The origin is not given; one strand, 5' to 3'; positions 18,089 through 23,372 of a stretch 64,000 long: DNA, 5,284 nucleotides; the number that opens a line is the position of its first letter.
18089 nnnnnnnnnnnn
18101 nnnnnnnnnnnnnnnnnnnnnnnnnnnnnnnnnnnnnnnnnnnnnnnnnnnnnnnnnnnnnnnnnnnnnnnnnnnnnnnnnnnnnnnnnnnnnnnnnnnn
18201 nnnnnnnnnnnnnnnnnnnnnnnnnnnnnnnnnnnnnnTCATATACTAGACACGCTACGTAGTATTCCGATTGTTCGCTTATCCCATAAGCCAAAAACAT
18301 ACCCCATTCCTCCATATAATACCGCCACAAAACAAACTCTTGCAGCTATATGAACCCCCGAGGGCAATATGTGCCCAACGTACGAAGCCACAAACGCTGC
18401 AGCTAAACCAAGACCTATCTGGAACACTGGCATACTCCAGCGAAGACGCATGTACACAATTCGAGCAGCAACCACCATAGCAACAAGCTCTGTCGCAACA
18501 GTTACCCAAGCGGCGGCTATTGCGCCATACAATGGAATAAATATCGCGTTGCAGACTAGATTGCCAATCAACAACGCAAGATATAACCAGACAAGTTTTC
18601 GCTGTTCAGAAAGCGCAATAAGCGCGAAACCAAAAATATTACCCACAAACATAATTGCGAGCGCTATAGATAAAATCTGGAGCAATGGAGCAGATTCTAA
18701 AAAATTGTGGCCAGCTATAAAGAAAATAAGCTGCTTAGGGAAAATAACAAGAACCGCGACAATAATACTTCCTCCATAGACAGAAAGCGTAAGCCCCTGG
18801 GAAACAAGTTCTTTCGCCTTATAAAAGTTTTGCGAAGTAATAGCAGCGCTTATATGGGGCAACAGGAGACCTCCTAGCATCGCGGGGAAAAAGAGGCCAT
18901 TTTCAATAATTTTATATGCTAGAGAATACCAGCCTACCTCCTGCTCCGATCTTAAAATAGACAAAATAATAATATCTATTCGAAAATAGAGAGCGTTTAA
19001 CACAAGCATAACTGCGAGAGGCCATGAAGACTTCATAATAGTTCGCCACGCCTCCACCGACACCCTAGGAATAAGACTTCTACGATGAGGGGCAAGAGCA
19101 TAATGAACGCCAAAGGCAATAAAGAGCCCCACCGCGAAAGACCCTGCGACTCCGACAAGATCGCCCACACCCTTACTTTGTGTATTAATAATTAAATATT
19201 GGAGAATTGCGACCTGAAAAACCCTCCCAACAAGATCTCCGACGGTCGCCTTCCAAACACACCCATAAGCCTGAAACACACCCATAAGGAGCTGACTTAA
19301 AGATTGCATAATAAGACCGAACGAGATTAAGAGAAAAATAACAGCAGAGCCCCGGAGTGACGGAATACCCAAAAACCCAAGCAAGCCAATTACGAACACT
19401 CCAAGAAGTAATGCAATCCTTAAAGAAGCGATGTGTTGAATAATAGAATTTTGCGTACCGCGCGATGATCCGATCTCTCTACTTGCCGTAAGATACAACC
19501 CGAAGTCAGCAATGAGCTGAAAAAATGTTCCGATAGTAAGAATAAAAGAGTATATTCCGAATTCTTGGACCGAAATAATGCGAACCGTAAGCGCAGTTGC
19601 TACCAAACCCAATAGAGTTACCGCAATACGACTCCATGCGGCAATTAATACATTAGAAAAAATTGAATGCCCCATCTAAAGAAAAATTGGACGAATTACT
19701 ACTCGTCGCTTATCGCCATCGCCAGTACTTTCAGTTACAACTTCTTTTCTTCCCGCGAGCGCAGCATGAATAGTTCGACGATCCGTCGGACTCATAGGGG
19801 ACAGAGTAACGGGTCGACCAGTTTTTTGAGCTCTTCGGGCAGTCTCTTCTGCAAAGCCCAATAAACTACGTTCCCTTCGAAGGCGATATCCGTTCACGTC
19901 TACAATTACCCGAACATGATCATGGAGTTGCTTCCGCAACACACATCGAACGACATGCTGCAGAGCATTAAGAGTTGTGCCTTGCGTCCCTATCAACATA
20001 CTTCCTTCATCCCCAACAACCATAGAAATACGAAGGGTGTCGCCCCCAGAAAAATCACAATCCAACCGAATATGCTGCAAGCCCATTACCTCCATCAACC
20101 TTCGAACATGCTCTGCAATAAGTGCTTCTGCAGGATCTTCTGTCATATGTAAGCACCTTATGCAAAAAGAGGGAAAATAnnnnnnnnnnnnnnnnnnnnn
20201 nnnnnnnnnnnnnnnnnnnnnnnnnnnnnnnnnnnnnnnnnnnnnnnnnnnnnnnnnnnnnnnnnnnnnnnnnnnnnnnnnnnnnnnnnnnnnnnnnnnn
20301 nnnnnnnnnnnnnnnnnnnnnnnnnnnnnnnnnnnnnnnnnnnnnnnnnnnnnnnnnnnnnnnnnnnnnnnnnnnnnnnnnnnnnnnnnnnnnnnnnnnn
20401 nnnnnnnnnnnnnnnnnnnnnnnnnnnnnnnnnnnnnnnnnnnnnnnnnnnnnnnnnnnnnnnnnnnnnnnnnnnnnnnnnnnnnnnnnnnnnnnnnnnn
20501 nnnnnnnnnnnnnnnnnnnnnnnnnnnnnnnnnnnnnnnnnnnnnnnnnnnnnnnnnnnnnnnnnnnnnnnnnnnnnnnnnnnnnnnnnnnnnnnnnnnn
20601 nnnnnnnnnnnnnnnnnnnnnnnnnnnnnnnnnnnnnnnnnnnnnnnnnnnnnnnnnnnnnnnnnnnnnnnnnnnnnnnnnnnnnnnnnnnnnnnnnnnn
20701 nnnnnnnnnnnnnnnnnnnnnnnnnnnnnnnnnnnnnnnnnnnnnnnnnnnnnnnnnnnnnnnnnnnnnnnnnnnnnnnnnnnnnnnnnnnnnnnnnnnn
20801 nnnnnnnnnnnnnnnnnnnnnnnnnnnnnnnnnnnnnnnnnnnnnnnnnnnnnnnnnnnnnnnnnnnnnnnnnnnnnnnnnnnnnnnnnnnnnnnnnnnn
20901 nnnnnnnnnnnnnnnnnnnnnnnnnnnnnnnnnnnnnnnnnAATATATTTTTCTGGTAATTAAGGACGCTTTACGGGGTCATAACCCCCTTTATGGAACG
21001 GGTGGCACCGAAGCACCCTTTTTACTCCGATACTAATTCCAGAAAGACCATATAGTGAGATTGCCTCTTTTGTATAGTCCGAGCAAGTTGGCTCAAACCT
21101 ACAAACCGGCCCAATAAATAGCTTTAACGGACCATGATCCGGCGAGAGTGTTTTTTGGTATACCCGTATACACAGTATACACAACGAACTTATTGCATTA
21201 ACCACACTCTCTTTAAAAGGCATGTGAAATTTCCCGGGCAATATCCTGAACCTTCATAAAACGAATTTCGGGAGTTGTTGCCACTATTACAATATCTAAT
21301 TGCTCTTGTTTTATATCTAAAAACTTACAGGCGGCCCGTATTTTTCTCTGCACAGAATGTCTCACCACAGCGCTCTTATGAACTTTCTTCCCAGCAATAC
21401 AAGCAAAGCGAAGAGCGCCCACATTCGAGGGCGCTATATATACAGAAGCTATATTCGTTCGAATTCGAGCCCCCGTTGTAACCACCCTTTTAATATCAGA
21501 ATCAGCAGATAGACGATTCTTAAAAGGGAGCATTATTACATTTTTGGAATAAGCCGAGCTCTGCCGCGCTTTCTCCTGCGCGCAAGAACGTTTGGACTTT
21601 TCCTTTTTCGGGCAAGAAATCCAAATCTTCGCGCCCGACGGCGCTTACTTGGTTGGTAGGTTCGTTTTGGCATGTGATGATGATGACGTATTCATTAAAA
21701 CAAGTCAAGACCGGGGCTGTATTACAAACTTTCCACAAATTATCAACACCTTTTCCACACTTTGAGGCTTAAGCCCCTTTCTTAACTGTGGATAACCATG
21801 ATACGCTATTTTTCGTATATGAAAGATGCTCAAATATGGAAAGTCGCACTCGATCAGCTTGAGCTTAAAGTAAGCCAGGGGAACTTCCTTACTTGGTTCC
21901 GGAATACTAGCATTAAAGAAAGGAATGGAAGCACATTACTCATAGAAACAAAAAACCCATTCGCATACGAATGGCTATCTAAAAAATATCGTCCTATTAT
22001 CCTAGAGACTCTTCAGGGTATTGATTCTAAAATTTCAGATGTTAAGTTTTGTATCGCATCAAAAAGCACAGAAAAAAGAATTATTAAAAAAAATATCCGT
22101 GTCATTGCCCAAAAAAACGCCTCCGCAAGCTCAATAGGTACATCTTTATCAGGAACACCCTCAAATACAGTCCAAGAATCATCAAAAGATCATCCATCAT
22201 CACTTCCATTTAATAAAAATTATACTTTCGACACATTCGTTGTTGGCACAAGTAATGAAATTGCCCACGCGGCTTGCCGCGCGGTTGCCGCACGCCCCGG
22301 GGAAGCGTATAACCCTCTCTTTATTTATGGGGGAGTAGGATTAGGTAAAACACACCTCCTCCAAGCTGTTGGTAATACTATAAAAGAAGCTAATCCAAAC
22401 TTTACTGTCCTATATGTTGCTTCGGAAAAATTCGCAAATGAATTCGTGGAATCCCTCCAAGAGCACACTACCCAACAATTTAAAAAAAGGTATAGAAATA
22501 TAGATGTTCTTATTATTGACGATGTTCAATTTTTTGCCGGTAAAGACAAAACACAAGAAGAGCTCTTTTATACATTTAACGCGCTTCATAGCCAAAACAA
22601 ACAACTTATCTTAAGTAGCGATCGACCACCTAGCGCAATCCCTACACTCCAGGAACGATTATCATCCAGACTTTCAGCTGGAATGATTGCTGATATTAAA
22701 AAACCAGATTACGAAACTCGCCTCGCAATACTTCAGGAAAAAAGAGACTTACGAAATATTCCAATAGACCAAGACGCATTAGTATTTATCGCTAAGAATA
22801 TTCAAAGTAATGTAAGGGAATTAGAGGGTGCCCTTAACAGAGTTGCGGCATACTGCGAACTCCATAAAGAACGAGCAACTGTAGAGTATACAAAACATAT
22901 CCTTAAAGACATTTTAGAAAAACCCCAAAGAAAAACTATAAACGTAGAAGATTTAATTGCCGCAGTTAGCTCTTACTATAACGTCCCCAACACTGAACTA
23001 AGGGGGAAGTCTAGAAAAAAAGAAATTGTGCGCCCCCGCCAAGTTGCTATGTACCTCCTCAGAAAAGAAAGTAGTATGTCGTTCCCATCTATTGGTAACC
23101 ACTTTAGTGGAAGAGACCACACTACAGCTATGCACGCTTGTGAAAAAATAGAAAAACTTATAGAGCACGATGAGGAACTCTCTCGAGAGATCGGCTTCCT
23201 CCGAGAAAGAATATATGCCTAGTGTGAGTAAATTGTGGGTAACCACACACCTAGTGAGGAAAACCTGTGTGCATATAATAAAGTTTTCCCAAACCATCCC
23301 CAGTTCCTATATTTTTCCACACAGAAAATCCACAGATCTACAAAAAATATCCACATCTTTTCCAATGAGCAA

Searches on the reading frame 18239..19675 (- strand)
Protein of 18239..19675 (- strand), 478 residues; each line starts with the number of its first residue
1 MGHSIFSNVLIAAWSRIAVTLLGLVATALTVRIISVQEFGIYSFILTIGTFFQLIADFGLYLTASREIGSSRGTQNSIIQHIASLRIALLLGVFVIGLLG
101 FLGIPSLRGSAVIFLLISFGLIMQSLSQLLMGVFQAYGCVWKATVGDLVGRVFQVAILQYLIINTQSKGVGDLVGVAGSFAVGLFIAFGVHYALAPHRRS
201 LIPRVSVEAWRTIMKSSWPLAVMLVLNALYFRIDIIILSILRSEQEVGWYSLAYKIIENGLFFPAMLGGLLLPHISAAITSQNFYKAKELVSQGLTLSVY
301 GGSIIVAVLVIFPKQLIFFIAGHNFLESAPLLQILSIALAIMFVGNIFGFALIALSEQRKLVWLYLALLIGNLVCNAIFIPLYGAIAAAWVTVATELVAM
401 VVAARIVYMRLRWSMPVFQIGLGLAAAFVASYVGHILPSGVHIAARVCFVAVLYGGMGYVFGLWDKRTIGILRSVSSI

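Call 14: search_protein_families(library=pfam, proteins=[window:18239-19675:-])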
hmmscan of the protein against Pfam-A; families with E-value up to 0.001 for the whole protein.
window:18239-19675:- (478 aa): 2 families
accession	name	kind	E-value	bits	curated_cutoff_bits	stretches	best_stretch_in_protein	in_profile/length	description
PF01943.22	Polysacc_synt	-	4.4e-21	76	28.2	1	7-276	3-271/274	Polysaccharide biosynthesis protein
PF13440.11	Polysacc_synt_3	-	7.4e-06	25.9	23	1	31-329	3-292/293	Polysaccharide biosynthesis protein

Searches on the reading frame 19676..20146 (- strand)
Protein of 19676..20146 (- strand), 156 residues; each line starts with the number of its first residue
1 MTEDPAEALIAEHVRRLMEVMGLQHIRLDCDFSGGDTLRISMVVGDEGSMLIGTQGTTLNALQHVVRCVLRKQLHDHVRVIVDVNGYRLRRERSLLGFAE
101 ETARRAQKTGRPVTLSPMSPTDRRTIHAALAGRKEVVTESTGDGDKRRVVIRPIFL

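Call 14: search_protein_families(library=pfam, proteins=[window:19676-20146:-])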
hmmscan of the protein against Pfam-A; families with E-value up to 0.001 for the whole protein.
window:19676-20146:- (156 aa): 2 families
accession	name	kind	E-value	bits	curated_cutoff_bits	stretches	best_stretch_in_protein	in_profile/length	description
PF01424.28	R3H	-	1.6e-16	60.5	26.8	1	95-153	3-60/60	R3H domain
PF13083.13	KH_KhpA-B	-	5.1e-07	30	32.1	1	10-81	4-72/73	KhpA/KhpB, KH domain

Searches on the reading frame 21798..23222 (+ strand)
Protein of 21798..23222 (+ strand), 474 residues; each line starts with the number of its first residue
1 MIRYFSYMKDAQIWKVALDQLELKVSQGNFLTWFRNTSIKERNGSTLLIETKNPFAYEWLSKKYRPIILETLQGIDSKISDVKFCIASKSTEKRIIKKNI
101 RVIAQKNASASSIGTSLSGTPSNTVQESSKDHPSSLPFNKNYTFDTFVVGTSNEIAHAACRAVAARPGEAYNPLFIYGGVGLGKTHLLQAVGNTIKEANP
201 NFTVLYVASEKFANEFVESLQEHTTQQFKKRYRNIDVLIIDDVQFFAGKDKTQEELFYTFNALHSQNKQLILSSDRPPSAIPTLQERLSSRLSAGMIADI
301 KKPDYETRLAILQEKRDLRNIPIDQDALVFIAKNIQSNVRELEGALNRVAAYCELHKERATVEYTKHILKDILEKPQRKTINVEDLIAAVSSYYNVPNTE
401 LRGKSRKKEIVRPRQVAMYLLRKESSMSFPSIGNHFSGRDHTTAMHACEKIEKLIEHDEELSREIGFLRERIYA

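Call 14: search_protein_families(library=pfam, proteins=[window:21798-23222:+])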
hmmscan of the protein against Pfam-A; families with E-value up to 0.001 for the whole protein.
window:21798-23222:+ (474 aa): 8 families
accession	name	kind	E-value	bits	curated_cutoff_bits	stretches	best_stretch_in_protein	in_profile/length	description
PF00308.24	Bac_DnaA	-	1.5e-70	237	23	1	139-298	2-161/162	Bacterial DnaA ATPAse domain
PF08299.17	Bac_DnaA_C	-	9e-28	96.5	31.5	1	383-451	1-69/69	Bacterial dnaA protein helix-turn-helix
PF11638.13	DnaA_N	-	7.5e-11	42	24.6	1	12-73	2-64/65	DnaA N-terminal domain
PF00004.35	AAA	-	2.1e-07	31.9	21.2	1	175-292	2-127/131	ATPase family associated with various cellular activities (AAA)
PF13401.12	AAA_22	-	7.2e-07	30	27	1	173-271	7-119/130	AAA domain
PF01695.23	IstB_IS21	-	1.8e-05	24.8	24.1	1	174-276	95-194/238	IstB-like ATP binding protein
PF13191.12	AAA_16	-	0.00014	22.9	32.6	1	153-231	7-85/167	AAA ATPase domain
PF01637.24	ATPase_2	-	0.00014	22.2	33.2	1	169-275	18-117/225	ATPase domain predominantly from Archaea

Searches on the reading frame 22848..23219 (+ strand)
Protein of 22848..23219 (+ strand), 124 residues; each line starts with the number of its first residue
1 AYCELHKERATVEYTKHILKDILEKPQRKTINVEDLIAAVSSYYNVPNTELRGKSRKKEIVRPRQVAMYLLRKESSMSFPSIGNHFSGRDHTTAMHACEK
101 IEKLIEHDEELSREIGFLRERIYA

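Call 34: search_solved_structures(query=window:22848-23219:+, show_alignments=2, max_evalue=0.00001)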
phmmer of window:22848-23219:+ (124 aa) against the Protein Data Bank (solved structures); distinct sequences matched with E-value up to 0.00001: 5.
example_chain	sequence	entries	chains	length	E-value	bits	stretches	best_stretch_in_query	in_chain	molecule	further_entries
8btg_A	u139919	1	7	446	5.3e-22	81.6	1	2-121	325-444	Chromosomal replication initiator protein DnaA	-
1j1v_A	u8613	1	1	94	3.2e-18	69.4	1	33-116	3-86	Chromosomal replication initiator protein dnaA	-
3pvp_A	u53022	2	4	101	6.4e-13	52.3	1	31-110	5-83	Chromosomal replication initiator protein dnaA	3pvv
2hcb_A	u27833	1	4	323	7.6e-11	45.6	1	23-122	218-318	Chromosomal replication initiator protein dnaA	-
1l8q_A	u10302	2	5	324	7.6e-11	45.6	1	23-122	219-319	Chromosomal replication initiator protein dnaA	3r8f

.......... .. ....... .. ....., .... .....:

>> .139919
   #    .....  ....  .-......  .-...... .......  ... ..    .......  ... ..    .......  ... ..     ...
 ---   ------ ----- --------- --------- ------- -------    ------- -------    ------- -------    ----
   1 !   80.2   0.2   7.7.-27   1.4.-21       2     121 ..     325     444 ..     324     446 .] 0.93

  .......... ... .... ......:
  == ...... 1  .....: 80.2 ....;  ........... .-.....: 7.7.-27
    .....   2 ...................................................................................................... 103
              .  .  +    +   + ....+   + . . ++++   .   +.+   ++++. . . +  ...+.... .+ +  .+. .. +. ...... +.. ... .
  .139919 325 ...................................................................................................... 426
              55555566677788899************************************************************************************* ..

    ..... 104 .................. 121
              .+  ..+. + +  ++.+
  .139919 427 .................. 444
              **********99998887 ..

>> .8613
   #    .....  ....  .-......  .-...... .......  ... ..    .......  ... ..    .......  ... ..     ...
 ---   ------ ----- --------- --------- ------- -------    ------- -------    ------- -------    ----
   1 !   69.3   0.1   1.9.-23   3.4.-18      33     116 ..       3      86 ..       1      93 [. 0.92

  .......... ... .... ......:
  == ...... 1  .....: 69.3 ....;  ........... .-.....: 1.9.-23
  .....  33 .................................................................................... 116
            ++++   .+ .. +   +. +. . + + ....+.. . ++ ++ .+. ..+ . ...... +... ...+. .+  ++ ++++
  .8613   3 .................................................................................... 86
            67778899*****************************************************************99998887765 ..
